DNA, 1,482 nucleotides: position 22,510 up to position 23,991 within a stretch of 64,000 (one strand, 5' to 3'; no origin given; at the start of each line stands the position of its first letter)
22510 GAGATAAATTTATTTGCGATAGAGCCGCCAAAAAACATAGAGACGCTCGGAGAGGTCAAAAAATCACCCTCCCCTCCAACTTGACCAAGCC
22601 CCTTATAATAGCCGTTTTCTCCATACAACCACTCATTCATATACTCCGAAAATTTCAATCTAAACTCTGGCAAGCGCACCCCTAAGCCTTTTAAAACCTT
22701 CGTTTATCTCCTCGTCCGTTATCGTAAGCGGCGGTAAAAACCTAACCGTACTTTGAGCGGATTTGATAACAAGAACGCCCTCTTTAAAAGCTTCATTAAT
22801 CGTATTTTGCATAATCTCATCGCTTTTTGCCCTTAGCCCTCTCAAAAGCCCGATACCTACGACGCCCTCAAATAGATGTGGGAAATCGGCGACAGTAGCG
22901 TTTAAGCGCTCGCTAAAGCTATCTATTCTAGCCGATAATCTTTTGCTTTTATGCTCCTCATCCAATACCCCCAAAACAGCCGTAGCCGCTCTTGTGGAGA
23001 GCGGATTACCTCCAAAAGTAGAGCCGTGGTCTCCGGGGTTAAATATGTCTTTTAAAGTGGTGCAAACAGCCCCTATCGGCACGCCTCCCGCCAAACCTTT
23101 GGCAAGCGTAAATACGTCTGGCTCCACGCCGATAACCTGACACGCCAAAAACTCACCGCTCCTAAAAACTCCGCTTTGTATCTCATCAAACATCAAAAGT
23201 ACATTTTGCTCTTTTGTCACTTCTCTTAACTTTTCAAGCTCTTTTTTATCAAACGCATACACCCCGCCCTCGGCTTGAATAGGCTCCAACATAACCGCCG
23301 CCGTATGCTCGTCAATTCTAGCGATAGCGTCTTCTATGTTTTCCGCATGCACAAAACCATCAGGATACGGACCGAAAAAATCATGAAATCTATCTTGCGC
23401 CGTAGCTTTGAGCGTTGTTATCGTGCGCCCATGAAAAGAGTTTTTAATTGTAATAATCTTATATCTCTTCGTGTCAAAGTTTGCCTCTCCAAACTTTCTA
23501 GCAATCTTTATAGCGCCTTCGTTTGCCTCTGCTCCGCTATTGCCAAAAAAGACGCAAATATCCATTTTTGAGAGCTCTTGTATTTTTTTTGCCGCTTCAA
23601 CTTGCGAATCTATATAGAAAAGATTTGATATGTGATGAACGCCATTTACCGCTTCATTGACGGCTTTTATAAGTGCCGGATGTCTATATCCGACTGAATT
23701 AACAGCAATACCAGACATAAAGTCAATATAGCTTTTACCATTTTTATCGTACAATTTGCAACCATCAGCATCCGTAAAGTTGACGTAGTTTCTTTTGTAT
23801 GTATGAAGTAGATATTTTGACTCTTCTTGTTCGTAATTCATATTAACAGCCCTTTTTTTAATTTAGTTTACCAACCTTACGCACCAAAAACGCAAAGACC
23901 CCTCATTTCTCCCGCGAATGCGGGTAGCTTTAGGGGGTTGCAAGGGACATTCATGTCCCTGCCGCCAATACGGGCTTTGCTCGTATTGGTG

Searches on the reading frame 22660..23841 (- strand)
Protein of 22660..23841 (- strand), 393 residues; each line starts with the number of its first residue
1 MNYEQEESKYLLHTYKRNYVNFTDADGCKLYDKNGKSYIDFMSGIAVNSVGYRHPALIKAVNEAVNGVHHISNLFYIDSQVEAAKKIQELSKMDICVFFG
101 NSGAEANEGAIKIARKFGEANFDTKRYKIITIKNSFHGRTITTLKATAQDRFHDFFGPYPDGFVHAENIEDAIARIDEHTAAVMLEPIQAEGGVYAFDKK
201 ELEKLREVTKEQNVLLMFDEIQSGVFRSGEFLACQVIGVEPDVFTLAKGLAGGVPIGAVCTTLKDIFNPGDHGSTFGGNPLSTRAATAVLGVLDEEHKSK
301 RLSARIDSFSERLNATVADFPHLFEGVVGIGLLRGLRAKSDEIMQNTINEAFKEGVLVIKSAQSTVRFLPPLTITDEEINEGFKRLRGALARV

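Call 12: search_protein_families(library=ncbifam, proteins=[window:22660-23841:-])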
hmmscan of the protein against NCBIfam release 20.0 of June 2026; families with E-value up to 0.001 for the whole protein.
window:22660-23841:- (393 aa): 70 families (the best 25 are shown)
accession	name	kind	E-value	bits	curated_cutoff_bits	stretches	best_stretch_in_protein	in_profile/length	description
TIGR00707.1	argD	subfamily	2.1e-124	415.2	410.05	1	10-390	1-380/381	acetylornithine/succinylornithine family transaminase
NF002325.0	PRK01278.1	subfamily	1.8e-115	385.7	372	1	9-391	4-387/395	acetylornithine transaminase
NF002874.0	PRK03244.1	equivalog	6.6e-109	364.3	457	1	5-391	12-393/399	acetylornithine transaminase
NF002797.0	PRK02936.1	equivalog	3.8e-103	345.2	496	1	10-390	3-377/385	acetylornithine transaminase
NF003468.0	PRK05093.1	subfamily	1.5e-99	333.5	522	1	9-393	14-402/405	acetylornithine/succinyldiaminopimelate transaminase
TIGR03246.1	arg_catab_astC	subfamily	2.5e-99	333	609.95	1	9-392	8-395/397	acetylornithine/succinylornithine family transaminase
NF009047.0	PRK12381.1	subfamily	8.4e-96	321.2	630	1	8-392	11-399/406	bifunctional succinylornithine transaminase/acetylornithine transaminase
NF002985.0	PRK03715.1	equivalog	1.7e-90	303.6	568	1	1-391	1-392/395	acetylornithine transaminase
NF003273.0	PRK04260.1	equivalog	3.4e-87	292.5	616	1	10-386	3-371/376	acetylornithine transaminase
NF004426.0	PRK05769.1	equivalog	1.5e-86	291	552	2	178-391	220-438/441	acetyl ornithine aminotransferase family protein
NF005993.0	PRK08117.1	subfamily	1e-82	278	574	2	177-392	205-429/433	aspartate aminotransferase family protein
NF003397.0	PRK04612.1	equivalog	8.4e-80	268.6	735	1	8-391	12-402/408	acetylornithine transaminase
TIGR01885.1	Orn_aminotrans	equivalog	8.8e-76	255.2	378.4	1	4-387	5-398/402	ornithine--oxo-acid transaminase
NF045491.1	LysJ_Sulfobales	equivalog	1.3e-71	241.6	700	1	11-387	3-374/386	[LysW]-aminoadipate semialdehyde/glutamate semialdehyde transaminase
NF003145.0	PRK04073.1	equivalog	4.6e-70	236.2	656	1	8-388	12-393/396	ornithine--oxo-acid transaminase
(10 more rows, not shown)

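Call 59: find_encoding_contigs(protein=window:22660-23841:-, flank=1200, max_places=8)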
Protein window:22660-23841:- (393 aa): 4 contigs read that carry it; 3 places shown.
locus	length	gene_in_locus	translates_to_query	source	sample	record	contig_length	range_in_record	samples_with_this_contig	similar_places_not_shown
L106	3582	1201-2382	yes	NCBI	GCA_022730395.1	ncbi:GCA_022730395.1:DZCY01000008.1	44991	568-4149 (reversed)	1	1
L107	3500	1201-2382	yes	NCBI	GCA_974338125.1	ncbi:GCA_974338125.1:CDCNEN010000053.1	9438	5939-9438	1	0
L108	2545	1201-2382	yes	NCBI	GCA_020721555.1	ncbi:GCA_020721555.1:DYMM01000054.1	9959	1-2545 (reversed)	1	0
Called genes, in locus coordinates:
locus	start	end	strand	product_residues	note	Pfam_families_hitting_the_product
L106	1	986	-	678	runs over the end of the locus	PF00072:Response_reg, PF07228:SpoIIE, PF13581:HATPase_c_2 (weak)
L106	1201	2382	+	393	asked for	PF00202:Aminotran_3, PF00155:Aminotran_1_2 (weak)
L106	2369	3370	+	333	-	PF02636:Methyltransf_28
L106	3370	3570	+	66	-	PF02597:ThiS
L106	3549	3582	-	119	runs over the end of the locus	PF01648:ACPS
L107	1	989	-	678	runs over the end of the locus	PF00072:Response_reg, PF07228:SpoIIE, PF13581:HATPase_c_2 (weak)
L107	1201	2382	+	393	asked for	PF00202:Aminotran_3, PF00155:Aminotran_1_2 (weak)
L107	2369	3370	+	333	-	PF02636:Methyltransf_28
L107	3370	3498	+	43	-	?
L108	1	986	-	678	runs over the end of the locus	PF00072:Response_reg, PF07228:SpoIIE, PF13581:HATPase_c_2 (weak)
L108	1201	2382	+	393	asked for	PF00202:Aminotran_3, PF00155:Aminotran_1_2 (weak)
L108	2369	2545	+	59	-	?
